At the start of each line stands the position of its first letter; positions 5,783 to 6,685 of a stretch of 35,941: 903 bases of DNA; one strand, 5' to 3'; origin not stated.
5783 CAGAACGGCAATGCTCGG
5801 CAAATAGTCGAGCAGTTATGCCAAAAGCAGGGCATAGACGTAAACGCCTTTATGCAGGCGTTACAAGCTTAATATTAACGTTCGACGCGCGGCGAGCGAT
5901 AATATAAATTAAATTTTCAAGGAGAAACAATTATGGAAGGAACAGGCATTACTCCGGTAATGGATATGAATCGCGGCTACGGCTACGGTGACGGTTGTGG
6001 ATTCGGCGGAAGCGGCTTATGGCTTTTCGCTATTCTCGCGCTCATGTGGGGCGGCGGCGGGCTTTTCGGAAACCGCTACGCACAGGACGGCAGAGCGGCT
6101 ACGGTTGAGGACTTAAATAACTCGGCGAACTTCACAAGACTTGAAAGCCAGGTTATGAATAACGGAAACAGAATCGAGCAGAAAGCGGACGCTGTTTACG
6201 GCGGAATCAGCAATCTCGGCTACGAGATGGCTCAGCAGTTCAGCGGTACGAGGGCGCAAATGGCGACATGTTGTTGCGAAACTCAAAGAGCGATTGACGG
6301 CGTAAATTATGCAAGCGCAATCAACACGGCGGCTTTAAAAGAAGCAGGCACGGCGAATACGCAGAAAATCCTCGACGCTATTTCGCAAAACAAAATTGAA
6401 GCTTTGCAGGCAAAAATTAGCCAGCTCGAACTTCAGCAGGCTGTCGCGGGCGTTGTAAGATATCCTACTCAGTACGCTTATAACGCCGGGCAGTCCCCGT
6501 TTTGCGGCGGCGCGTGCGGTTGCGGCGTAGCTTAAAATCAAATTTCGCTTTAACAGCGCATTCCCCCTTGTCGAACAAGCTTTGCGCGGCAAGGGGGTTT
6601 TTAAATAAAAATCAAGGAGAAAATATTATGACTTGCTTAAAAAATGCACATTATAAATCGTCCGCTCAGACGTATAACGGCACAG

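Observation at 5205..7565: Terminator-bounded five-gene cassette encoding spore-surface-like proteins (BclA-CTD/C1q-like, YjcZ-like Gly/Cys-rich membrane protein)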

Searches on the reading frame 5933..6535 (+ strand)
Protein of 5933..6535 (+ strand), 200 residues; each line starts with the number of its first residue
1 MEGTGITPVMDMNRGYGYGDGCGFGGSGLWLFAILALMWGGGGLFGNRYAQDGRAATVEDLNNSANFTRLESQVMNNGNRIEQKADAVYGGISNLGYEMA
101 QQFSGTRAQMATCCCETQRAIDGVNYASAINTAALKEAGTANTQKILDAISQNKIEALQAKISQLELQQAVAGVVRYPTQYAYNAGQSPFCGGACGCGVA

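Call 4: search_protein_families(library=pfam, proteins=[window:5933-6535:+], max_evalue=1)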
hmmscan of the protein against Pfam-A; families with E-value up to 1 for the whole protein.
window:5933-6535:+ (200 aa): 2 families
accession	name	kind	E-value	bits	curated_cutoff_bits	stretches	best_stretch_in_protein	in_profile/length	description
PF16673.10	TRAF_BIRC3_bd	-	0.15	12.3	30.5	1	147-166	43-59/64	TNF receptor-associated factor BIRC3 binding domain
PF10434.14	MAM1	-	0.16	12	25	1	125-170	68-113/257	Monopolin complex protein MAM1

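Call 5: search_protein_families(library=phrogs, proteins=[window:5933-6535:+], max_evalue=0.01)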
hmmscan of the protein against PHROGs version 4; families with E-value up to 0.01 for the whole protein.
window:5933-6535:+ (200 aa): 1 family
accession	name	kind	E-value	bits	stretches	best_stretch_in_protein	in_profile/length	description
phrog_16490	-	unknown function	7.1e-11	43.3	1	17-170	21-206/286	-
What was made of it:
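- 5933..6535 (+): P3, the signature protein. It has a Gly-rich N-terminus, one hydrophobic transmembrane-like helix (about residues 27-45), a single long helix (about residues 61-172) containing a near-invariant CCC motif, and a Cys-rich C-terminal tail. phrog_16490, E 7e-11 (call 5).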

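Call 24: find_homologous_proteins(query=window:5933-6535:+)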
Query window:5933-6535:+ (200 aa): 2519 proteins with E <= 0.001 among 2667 candidates; the best 120 are listed.
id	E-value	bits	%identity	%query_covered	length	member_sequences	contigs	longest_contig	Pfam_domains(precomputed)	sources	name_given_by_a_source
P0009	9.5e-121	419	94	100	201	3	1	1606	-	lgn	-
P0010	2.5e-120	418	95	100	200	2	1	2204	-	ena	-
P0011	1.5e-119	415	97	100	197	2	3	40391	-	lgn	-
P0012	2.3e-119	415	93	100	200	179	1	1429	-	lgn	-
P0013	2.4e-119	414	94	100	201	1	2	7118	-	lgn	-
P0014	4.2e-118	410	93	100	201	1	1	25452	-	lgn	-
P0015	1.1e-117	409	93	100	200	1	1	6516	-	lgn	-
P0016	1.2e-117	409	92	100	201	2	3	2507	-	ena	-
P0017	2.0e-117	408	92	100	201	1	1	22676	-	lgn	-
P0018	2.1e-117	408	92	100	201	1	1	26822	-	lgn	-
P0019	2.6e-117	408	93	100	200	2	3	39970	-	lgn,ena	-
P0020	5.9e-117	407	92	100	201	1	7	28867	-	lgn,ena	-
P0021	6.0e-117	407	92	100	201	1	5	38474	-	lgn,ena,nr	nr:MAG TPA: hypothetical protein [Caudoviricetes sp.]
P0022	6.9e-117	406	92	100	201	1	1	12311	-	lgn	-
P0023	2.9e-116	404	91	100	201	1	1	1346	-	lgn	-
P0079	1.4e-74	268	65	95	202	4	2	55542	-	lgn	-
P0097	8.2e-72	259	62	99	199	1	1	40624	-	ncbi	-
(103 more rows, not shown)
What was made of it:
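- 5933..6535 (+): 2,519 clusters at 90% identity (call 24).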

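Call 25: find_encoding_contigs(protein=P0097, flank=8000, max_places=2)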
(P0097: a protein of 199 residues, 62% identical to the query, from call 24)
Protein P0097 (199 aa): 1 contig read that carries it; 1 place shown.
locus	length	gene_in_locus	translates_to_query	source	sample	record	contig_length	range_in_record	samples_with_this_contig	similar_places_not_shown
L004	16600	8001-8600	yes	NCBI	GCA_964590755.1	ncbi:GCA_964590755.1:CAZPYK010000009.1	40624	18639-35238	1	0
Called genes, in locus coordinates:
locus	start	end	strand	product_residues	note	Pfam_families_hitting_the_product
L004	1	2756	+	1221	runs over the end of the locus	-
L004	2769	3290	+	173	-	-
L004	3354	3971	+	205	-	-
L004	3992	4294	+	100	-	-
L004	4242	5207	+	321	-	-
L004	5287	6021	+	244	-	-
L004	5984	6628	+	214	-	-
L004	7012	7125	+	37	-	-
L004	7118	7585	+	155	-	-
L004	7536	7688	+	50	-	-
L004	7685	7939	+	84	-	-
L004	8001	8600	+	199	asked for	-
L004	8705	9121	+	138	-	-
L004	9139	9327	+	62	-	-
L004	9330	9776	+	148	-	PF25223:DUF7841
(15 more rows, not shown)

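Call 26: find_encoding_contigs(protein=P0079, flank=8000, max_places=2)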
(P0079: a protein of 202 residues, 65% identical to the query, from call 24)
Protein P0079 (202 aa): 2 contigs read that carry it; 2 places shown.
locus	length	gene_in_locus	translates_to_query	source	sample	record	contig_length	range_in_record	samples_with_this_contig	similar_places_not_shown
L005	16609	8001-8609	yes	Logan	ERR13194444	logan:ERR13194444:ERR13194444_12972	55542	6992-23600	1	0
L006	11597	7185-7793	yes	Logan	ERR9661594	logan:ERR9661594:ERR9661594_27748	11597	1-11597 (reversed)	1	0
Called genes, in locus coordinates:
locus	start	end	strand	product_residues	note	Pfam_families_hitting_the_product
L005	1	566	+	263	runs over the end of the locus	-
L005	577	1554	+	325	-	-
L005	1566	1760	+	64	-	-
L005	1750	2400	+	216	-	-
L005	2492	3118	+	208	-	-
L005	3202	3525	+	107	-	-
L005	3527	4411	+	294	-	-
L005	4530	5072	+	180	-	-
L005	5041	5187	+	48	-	-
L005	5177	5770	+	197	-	PF04647:AgrB (weak)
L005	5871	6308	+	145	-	PF13730:HTH_36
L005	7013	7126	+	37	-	-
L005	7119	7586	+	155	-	-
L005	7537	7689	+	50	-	-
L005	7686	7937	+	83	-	-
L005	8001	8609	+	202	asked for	-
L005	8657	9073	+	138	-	-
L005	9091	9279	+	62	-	-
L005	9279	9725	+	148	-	PF25223:DUF7841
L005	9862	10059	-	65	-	-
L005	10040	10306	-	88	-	-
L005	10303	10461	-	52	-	-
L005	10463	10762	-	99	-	-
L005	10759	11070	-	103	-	-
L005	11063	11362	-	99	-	-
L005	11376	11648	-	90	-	-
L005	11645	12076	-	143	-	-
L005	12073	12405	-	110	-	-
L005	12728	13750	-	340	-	PF03796:DnaB_C (weak)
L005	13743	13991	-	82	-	-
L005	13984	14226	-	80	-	-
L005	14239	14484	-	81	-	PF12961:DUF3850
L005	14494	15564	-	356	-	-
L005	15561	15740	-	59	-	-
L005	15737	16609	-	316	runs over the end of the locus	-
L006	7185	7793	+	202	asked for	-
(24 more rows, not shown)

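Call 28: find_related_loci(query=window:5933-6535:+, collection=genome_contigs, flank=10000)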
Query window:5933-6535:+ (200 aa) in genome_contigs; peptide patterns used: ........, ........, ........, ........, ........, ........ (x = any residue, [..] = any of these).
77 stretches matched a pattern; 11 encode a relative of the query (tblastn E <= 1e-3); 11 distinct loci.
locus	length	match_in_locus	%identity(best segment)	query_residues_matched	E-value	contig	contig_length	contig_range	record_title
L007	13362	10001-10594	91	1-200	1e-111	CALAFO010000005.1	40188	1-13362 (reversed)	MAG TPA_asm: uncultured Clostridia bacterium isolate SRR1747041_bin.2_CONCOCT_v1.1_MAG genome assembly, contig: ERZ80827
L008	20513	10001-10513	49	29-200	7e-46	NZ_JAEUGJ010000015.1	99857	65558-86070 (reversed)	MAG: Mogibacterium sp. isolate 18NH NODE_27_length_99857_cov_10.874732, whole genome shotgun sequence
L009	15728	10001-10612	47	1-198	5e-41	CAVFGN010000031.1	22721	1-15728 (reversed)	Alistipes finegoldii isolate H07606-L1_cleanbin_000035 genome assembly, contig: Spades_H07606-L1_contig_1809, whole geno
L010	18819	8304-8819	46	31-197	7e-34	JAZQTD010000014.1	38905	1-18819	MAG: Candidatus Enterousia sp. isolate T1900045192_TC20190188.MAGScoT_cleanbin_000014 SGB_5297_k141_724288, whole genome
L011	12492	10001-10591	38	30-197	3e-25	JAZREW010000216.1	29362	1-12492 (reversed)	MAG: Acutalibacteraceae bacterium isolate T1900045498_YK20190192.MAGScoT_cleanbin_000012 SGB_7461_k141_1908892, whole ge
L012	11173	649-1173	39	20-198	2e-24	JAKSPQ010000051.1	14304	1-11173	MAG: Clostridia bacterium isolate Horse_feces207 MAG207_51, whole genome shotgun sequence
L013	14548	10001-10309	43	98-189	3e-19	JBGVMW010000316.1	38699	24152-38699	MAG: Lachnospiraceae bacterium isolate fecal_MAG_249 fecal_MAG_249_contig_0339, whole genome shotgun sequence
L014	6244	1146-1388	47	113-189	1e-18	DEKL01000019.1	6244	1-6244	MAG TPA_asm: Alphaproteobacteria bacterium UBA2723 UBA2723_contig_97473, whole genome shotgun sequence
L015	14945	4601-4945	36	79-196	2e-16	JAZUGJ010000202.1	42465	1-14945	MAG: Paludibacteraceae bacterium isolate T1900045285_TH20190055.MAGScoT_cleanbin_000082 SGB_5991_k141_3063013, whole gen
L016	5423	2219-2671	28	30-198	1e-15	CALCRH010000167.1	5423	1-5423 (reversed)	MAG TPA_asm: uncultured Clostridia bacterium isolate SRR6425769_bin.65_CONCOCT_v1.1_MAG genome assembly, contig: ERZ1767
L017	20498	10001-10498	31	30-191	1e-13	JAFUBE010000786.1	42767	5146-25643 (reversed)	MAG: Eggerthellaceae bacterium isolate RGIG4335 Roe_deer_Jejunum-1__c177524, whole genome shotgun sequence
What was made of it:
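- That genus is non-sporulating (own knowledge; locus from call 28).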

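Call 43: find_related_loci(query=A3, collection=viral_contigs, flank=10000)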
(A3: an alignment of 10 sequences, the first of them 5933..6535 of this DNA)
Query A3 (200 aa) in viral_contigs; peptide patterns used: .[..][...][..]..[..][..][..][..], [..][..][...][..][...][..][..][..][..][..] (x = any residue, [..] = any of these).
193 stretches matched a pattern; 126 encode a relative of the query (tblastn E <= 1e-3); the best 80 are kept; 80 distinct loci.
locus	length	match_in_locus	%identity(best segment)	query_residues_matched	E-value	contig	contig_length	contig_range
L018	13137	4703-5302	97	1-200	2e-127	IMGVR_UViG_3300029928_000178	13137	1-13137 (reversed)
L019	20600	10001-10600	94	1-200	2e-112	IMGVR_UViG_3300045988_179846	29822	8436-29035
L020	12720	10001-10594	92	1-200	2e-111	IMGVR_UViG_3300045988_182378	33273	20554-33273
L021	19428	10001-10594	92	1-200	9e-121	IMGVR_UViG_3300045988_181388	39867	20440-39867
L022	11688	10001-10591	72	1-200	3e-81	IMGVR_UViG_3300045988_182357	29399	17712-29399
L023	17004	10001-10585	70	1-198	2e-79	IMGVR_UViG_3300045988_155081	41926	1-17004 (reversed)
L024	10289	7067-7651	68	1-198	2e-77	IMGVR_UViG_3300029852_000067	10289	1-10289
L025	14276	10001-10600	69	5-198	2e-74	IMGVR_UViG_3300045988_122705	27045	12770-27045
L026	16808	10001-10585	64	1-196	4e-73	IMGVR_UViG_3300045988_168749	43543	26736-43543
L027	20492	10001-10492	70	30-193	2e-71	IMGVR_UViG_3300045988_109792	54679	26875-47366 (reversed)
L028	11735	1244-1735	71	30-193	2e-70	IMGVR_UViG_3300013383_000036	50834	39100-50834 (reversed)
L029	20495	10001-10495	70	29-193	4e-70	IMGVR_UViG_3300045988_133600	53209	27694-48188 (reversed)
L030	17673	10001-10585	62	4-198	4e-68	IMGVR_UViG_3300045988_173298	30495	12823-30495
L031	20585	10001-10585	62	4-198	4e-68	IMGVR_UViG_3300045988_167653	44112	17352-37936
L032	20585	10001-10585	62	4-198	8e-68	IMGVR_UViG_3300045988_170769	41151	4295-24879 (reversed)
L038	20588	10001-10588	57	1-199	5e-59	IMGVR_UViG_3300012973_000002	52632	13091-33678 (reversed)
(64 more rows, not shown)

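Call 53: search_protein_families(library=ncbifam, proteins=[window:5933-6535:+, L005:8657-9073:+], max_evalue=1)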
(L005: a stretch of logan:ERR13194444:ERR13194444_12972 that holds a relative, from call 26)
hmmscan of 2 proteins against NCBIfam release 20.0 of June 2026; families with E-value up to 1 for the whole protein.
window:5933-6535:+ (200 aa): 3 families
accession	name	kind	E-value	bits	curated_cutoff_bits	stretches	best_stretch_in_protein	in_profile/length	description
NF007075.0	PRK09526.1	subfamily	0.012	14.6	340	1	54-179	4-130/358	LacI family DNA-binding transcriptional regulator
NF033914.0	antiphage_ZorA_1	subfamily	0.014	13.7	190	1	69-167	385-479/619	anti-phage ZorAB system protein ZorA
NF005075.0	PRK06500.1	equivalog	0.026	13.9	336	1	79-155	2-78/249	SDR family oxidoreductase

L005:8657-9073:+ (138 aa): 0 families

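Call 57: search_solved_structures(query=A3, max_evalue=1)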
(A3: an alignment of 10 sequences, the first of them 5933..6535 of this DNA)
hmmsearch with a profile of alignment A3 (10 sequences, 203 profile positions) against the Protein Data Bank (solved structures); distinct sequences matched with E-value up to 1: 5.
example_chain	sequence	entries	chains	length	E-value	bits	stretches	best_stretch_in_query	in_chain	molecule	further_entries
9hdd_A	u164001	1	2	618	0.0077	19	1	60-181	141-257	Protein SLA2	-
2wpq_A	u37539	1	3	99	0.09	15.5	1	104-167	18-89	TRIMERIC AUTOTRANSPORTER ADHESIN FRAGMENT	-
3m0a_A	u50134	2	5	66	0.71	12.5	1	139-167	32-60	TNF receptor-associated factor 2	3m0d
5hea_A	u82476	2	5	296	0.84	12.3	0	77-121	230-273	Putative glycosyltransferase (GalT1)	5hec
3m06_A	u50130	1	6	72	0.88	12.2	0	139-168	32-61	TNF receptor-associated factor 2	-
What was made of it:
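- There is no sequence similarity to any ejection protein (calls 5, 57).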

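Call 58: search_protein_families(library=pfam, proteins=[L005:9091-9279:+, L005:8657-9073:+, L038:8446-9069:+], max_evalue=0.1)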
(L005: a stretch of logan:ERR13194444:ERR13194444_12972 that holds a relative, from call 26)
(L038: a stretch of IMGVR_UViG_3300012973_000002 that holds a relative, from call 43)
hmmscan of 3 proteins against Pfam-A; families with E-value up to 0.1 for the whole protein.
L005:9091-9279:+ (62 aa): 2 families
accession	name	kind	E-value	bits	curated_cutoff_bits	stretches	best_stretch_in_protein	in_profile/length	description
PF03127.19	GAT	-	0.028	15.1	31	1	21-62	32-72/77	GAT domain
PF24226.1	DUF7442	-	0.077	13.3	23.8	1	9-49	37-76/79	Phage membrane protein Family of unknown function (DUF7442)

L005:8657-9073:+ (138 aa): 0 families

L038:8446-9069:+ (207 aa): 3 families
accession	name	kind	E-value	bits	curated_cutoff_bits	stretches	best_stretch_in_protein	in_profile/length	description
PF06305.16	LapA_dom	-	0.0033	17.8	28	1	89-140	12-62/64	Lipopolysaccharide assembly protein A domain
PF21033.3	RMD1-3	-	0.0071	16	26.7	1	116-182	34-100/235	Regulator of microtubule dynamics protein 1-3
PF05106.17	Phage_holin_3_1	-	0.098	13.5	23.8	0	40-114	11-84/99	Phage holin family (Lysis protein S)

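Call 60: search_dna_similar(query=window:5933-6535:+, collection=phages, mode=protein, max_rows=40, rows=spread)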
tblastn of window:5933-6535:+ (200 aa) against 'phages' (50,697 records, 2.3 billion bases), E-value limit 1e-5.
Records with a match: 20; places in all: 20; records where one place covers at least 80% of the query: 5.
Best place of each record, by identity: <60% 20.
By first word of the organism name: Bacteriophage 12; Clostridium 4; Dulem 2; bajarodcaudo 2.
By host as written in the record: - 13; Clostridium perfringens 2; Varecia variegata 2; Clostridium perfringens 012 1; Clostridium perfringens 2589 1; Peromyscus fraterculus 1.
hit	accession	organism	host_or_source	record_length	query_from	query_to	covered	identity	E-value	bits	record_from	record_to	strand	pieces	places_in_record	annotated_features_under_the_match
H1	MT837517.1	Bacteriophage sp.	human fecal samples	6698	29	183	78%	41.4%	1e-18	89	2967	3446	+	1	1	record has no annotation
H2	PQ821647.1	Clostridium phage HMD-PC1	Clostridium perfringens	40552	2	199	99%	32.1%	1e-8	59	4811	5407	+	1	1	hypothetical protein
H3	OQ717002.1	Clostridium phage vB_CpeS-17DYC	Clostridium perfringens 012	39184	2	196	98%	29.6%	2e-9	62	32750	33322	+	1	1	hypothetical protein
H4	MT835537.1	Bacteriophage sp.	human fecal samples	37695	30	197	84%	33.5%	2e-18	88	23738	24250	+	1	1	record has no annotation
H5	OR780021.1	Clostridium phage XP41-N3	Clostridium perfringens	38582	2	168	84%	32.9%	5e-15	78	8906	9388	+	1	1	hypothetical protein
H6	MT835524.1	Bacteriophage sp.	human fecal samples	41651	29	196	84%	32.3%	2e-16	82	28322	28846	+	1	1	record has no annotation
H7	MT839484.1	Bacteriophage sp.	human fecal samples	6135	56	198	72%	29.6%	1e-8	59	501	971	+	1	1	record has no annotation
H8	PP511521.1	Dulem virus 36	Varecia variegata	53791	29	168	70%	28.6%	1e-5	51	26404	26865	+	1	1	hypothetical protein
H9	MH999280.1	Clostridium phage CPD1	Clostridium perfringens 2589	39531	57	200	72%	26.3%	7e-12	69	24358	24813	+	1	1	hypothetical protein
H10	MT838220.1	Bacteriophage sp.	human fecal samples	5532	75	185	56%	33.6%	4e-7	55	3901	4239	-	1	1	record has no annotation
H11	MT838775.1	Bacteriophage sp.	human fecal samples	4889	61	166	53%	33.6%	1e-6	54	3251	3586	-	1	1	record has no annotation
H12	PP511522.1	Dulem virus 35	Varecia variegata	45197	79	167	45%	40.0%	2e-9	62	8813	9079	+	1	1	hypothetical protein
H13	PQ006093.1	bajarodcaudo virus 2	Neotoma bryanti feces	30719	86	168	42%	42.2%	2e-12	71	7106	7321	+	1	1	hypothetical protein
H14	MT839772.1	Bacteriophage sp.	human fecal samples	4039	67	166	50%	32.4%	2e-6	53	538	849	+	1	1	record has no annotation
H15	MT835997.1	Bacteriophage sp.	human fecal samples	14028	67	166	50%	31.5%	1e-5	51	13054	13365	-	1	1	record has no annotation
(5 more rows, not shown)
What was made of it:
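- One cultured host, C. perfringens, forms spores (call 60).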

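Call 61: get_annotated_region(hit=H3, flank=7000)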
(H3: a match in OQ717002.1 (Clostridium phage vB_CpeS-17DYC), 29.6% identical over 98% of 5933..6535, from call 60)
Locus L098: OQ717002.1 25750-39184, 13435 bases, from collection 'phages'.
description: Clostridium phage vB_CpeS-17DYC, complete genome.
organism: Clostridium phage vB_CpeS-17DYC (NCBI taxid 3038269)
taxonomy: Viruses
host: Clostridium perfringens 012; source: waste water; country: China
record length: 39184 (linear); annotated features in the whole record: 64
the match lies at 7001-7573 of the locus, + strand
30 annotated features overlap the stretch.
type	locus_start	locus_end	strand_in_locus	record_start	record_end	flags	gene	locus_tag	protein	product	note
CDS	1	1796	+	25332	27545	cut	-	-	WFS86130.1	endopeptidase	-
CDS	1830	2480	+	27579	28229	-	-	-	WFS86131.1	N-acetylmuramoyl-L-alanine amidase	-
CDS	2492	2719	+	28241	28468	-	-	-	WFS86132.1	holin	-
CDS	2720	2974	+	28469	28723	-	-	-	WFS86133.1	recombination related exonuclease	-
CDS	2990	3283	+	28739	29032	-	-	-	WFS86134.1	hypothetical protein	-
CDS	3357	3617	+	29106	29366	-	-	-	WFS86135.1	hypothetical protein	-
CDS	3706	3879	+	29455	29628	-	-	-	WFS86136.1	hypothetical protein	-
CDS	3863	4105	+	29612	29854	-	-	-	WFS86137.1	hypothetical protein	-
CDS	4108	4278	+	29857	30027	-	-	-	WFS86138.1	hypothetical protein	-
CDS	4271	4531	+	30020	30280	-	-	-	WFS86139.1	hypothetical protein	-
CDS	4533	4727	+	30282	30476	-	-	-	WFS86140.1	hypothetical protein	-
CDS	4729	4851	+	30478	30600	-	-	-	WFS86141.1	hypothetical protein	-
CDS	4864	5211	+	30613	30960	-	-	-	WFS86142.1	hypothetical protein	-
CDS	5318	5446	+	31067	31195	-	-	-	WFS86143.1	hypothetical protein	-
CDS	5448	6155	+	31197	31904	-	-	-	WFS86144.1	antirepressor protein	-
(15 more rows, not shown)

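Call 62: get_annotated_region(hit=H9, flank=7000)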
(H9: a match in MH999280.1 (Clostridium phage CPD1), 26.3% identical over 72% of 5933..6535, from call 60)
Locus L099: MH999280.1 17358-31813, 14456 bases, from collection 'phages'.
description: Clostridium phage CPD1, complete genome.
organism: Clostridium phage CPD1 (NCBI taxid 2420238)
taxonomy: Viruses; Duplodnaviria; Heunggongvirae; Uroviricota; Caudoviricetes
host: Clostridium perfringens 2589; source: -; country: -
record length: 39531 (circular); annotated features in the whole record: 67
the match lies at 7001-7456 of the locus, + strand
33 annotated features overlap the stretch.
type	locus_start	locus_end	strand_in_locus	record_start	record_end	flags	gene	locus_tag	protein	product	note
CDS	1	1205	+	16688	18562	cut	-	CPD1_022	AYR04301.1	endopeptidase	-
CDS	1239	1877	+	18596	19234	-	-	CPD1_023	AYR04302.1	N-acetylmuramoyl-L-alanine amidase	-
CDS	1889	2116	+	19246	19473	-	-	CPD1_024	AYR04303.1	putative holin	-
CDS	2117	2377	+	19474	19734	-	-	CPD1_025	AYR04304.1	recombination related exonuclease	-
CDS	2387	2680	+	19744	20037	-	-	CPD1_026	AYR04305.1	hypothetical protein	-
CDS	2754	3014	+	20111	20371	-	-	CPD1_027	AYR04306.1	hypothetical protein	-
CDS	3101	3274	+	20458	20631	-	-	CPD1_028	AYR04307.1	hypothetical protein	-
CDS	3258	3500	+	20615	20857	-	-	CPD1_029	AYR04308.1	hypothetical protein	-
CDS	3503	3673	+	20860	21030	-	-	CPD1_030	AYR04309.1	hypothetical protein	-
CDS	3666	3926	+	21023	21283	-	-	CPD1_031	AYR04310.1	hypothetical protein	-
CDS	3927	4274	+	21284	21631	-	-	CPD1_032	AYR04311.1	hypothetical protein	-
CDS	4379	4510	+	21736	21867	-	-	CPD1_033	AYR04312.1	hypothetical protein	-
CDS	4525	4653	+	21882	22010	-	-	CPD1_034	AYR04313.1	hypothetical protein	-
CDS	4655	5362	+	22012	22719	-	-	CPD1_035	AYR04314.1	DNA binding protein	kilA protein, putative phage-related DNA binding protein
CDS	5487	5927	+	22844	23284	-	-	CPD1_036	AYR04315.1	hypothetical protein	-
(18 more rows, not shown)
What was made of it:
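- On Holin / phage lysis cassette: About 4 kb away in C. perfringens phages (calls 61, 62).
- In C. perfringens phages it lies beyond the lysis genes among small non-structural genes (calls 61, 62).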

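Call 77: predict_structure(alignment_id=A8)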
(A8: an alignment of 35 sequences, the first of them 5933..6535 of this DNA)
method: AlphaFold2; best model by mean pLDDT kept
length: 200 residues; sequences in the alignment: 35
mean_pLDDT: 49.5   pTM: 0.17
mean pLDDT of the five models: 49.5, 46.8, 46.4, 45.7, 39.9
residues with pLDDT >= 90: 0; 70-90: 0; 50-70: 109; < 50: 91
segments of 3 or more residues with pLDDT < 50: 1-7, 9-28, 40-66, 118-123, 173-188, 191-200
pLDDT, mean of each block of 10 residues (from residue 1): 41 38 43 54 41 40 49 54 54 56 57 51 51 57 62 61 54 44 44 38
secondary structure, 60 per line:
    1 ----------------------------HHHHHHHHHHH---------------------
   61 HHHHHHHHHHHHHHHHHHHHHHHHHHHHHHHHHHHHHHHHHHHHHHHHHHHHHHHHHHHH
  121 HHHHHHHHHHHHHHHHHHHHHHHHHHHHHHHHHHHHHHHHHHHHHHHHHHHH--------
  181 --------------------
elements in order: H29-39 H61-172
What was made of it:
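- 5933..6535 (+): AF2 secondary structure, with low pLDDT of 49.5 (call 77).
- On YjcZ-family sporulation peptide: P3 is 200 aa with a 110-residue helix (call 77).
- AF2 gives one short helix and one helix spanning residues 61-172 (call 77). The P3 model has low confidence, pLDDT 49.5 (call 77).
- Tried and rejected: Only its secondary structure was used (call 77).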
